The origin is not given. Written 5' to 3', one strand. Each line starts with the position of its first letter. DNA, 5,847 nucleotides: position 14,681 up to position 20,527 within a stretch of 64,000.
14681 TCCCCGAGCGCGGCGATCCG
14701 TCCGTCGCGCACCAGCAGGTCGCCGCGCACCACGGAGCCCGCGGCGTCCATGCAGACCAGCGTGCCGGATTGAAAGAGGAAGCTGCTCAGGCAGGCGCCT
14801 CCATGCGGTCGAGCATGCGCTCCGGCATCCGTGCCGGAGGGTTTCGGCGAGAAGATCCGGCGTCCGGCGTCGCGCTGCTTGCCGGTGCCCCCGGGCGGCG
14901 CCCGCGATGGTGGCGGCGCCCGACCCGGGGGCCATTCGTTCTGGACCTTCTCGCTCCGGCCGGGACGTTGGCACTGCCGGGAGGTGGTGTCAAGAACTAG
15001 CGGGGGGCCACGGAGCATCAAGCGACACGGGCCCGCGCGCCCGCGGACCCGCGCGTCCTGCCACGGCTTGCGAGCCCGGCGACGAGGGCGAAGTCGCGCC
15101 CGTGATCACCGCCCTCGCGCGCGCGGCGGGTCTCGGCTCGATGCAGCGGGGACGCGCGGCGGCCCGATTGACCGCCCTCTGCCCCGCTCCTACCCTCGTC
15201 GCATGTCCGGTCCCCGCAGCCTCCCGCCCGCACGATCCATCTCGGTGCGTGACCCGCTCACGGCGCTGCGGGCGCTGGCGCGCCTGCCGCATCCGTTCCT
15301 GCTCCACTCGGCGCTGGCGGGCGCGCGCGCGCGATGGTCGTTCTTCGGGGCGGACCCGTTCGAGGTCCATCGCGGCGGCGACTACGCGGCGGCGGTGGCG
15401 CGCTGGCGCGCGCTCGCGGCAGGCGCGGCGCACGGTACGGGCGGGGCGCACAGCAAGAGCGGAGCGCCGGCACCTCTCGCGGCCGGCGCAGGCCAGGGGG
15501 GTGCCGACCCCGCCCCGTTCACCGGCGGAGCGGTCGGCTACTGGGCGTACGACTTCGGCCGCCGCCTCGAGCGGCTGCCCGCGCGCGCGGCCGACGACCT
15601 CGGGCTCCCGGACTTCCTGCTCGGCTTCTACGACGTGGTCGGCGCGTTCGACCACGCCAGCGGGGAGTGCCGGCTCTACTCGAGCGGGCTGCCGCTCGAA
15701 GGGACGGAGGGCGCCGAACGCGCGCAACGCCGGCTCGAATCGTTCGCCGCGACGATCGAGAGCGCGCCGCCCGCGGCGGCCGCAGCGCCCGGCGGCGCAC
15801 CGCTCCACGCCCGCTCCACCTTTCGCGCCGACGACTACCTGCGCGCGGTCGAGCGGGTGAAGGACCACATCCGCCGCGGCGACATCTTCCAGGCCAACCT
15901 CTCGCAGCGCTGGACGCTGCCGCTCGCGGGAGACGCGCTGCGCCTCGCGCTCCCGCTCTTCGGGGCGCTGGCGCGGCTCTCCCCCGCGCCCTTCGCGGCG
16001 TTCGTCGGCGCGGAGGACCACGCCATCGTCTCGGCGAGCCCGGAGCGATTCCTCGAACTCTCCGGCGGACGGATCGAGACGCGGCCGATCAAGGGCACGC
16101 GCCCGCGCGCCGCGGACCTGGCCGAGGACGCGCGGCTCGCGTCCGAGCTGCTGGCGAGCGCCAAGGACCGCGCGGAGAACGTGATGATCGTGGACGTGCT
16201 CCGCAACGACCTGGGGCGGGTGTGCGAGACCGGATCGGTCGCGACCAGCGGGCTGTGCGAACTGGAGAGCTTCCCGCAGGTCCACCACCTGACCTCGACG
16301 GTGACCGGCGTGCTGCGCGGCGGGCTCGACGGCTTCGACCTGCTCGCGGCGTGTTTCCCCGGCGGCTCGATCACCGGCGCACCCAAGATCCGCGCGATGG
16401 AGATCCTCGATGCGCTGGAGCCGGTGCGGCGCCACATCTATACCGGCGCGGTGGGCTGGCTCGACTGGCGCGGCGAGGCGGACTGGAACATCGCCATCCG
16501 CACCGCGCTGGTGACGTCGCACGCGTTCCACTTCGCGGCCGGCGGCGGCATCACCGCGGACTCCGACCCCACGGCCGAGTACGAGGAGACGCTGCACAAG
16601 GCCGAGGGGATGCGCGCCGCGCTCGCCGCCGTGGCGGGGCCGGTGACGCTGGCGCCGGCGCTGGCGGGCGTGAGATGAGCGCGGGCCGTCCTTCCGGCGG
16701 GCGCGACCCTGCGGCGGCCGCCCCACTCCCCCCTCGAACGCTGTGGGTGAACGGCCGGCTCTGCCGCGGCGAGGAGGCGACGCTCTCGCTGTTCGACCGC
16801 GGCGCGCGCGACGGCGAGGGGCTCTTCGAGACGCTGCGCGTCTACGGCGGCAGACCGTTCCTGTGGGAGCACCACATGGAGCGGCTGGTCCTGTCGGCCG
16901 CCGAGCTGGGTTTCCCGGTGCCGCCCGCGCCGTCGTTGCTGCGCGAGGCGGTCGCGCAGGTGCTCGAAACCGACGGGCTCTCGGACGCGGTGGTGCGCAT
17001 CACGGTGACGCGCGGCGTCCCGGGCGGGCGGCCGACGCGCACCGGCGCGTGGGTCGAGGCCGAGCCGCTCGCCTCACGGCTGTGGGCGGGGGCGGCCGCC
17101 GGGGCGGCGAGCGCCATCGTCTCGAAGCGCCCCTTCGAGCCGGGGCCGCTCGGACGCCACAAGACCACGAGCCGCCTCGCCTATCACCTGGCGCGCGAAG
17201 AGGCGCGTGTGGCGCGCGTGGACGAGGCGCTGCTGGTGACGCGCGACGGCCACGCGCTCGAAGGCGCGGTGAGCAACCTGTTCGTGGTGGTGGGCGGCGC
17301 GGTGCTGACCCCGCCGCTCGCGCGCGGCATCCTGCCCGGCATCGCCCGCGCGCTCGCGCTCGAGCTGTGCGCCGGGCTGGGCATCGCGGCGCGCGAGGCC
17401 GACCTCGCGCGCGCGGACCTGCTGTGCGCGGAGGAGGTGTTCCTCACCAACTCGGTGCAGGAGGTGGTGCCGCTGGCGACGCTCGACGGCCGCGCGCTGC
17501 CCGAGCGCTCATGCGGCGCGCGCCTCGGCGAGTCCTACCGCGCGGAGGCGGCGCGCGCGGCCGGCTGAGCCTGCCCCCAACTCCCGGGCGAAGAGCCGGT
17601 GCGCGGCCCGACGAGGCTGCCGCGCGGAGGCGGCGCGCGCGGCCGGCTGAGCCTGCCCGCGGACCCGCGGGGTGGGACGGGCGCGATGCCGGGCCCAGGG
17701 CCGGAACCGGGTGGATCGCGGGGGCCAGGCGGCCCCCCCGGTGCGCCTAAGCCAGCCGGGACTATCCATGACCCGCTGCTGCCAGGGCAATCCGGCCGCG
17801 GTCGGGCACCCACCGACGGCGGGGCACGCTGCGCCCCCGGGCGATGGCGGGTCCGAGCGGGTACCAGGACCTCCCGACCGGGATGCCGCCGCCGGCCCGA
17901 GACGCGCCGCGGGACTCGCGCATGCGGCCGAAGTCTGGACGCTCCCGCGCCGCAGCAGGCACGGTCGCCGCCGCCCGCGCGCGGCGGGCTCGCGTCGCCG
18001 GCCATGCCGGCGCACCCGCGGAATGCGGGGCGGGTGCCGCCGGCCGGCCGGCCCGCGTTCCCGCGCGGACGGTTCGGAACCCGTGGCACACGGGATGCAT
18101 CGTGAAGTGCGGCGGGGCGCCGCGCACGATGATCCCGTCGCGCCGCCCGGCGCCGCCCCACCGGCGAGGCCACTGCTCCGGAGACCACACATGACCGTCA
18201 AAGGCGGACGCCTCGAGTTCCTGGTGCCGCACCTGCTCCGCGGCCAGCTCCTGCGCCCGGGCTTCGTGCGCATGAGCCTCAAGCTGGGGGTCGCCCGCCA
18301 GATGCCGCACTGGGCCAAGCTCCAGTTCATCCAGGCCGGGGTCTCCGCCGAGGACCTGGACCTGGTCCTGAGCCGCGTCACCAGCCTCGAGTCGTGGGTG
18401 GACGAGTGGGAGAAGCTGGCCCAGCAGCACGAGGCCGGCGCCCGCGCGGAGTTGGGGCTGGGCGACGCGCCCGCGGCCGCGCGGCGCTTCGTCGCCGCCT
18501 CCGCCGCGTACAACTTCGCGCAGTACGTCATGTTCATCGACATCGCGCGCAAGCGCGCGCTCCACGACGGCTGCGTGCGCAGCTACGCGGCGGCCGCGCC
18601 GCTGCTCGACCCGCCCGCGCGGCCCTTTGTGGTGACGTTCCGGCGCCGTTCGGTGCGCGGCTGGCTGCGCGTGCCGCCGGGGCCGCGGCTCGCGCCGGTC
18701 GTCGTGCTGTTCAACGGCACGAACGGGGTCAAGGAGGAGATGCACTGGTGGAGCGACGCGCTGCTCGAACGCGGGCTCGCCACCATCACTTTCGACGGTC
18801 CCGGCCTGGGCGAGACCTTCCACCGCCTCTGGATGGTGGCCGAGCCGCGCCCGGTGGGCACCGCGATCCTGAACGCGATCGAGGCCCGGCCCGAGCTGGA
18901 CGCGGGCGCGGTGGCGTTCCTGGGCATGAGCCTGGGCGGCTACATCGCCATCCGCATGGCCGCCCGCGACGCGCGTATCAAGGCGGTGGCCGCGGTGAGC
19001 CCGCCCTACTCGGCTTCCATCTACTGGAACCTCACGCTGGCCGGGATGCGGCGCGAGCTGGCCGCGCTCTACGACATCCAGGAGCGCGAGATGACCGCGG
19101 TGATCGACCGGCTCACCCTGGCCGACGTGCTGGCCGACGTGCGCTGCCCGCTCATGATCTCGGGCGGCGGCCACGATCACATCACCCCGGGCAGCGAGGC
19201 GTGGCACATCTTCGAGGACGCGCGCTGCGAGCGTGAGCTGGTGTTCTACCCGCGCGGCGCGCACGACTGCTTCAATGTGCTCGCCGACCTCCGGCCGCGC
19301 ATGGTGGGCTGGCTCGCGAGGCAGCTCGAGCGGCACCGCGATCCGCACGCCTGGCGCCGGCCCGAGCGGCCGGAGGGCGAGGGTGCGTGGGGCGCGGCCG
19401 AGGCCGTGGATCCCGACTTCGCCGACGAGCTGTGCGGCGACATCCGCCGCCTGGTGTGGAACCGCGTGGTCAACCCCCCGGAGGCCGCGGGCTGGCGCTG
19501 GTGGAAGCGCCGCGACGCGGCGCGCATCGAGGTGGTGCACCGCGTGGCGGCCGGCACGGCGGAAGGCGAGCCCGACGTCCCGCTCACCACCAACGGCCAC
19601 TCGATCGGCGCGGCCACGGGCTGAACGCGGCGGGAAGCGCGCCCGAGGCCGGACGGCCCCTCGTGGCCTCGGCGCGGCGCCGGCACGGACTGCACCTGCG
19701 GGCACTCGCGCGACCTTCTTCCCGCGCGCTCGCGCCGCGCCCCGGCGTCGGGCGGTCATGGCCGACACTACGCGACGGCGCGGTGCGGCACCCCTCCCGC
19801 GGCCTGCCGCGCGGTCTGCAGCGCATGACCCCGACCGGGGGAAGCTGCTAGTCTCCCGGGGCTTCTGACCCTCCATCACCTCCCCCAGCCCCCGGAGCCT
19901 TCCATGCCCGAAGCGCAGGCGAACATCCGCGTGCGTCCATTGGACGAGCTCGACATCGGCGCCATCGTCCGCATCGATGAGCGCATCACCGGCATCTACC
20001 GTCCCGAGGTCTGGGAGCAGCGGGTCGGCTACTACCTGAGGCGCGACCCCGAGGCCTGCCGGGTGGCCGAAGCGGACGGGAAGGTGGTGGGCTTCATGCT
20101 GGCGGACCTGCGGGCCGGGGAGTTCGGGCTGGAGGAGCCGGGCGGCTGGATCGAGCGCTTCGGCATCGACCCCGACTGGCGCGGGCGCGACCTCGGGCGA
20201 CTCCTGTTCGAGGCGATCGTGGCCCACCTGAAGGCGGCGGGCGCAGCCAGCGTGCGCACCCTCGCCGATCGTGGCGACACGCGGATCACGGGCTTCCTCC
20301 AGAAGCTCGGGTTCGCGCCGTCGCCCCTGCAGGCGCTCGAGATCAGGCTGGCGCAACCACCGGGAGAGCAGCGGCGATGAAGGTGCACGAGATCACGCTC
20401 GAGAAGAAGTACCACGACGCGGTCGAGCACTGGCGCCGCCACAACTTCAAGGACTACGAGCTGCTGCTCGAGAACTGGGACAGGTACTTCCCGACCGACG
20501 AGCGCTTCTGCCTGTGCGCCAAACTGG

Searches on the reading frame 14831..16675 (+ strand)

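Call 95: search_protein_families(library=pfam, proteins=[window:14831-16675:+], max_evalue=0.0001)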
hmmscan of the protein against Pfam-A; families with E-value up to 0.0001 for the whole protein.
window:14831-16675:+ (615 aa): 2 families
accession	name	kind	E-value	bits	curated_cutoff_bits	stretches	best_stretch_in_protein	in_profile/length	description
PF00425.24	Chorismate_bind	-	6.5e-90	301.6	27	1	334-590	3-257/257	chorismate binding enzyme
PF04715.19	Anth_synt_I_N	-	3.5e-20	73.1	23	1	140-281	3-139/140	Anthranilate synthase component I, N terminal region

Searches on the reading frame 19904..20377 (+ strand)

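Call 95: search_protein_families(library=pfam, proteins=[window:19904-20377:+], max_evalue=0.0001)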
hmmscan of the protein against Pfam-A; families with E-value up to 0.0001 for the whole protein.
window:19904-20377:+ (158 aa): 3 families
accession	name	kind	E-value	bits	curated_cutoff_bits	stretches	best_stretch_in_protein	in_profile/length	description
PF00583.31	Acetyltransf_1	-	3.7e-13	50.2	20.7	1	36-137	19-116/116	Acetyltransferase (GNAT) family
PF13508.13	Acetyltransf_7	-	1.5e-10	41.8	27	1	51-138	4-83/84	Acetyltransferase (GNAT) domain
PF13673.13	Acetyltransf_10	-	6e-05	23.5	23.6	1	52-139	33-109/128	Acetyltransferase (GNAT) domain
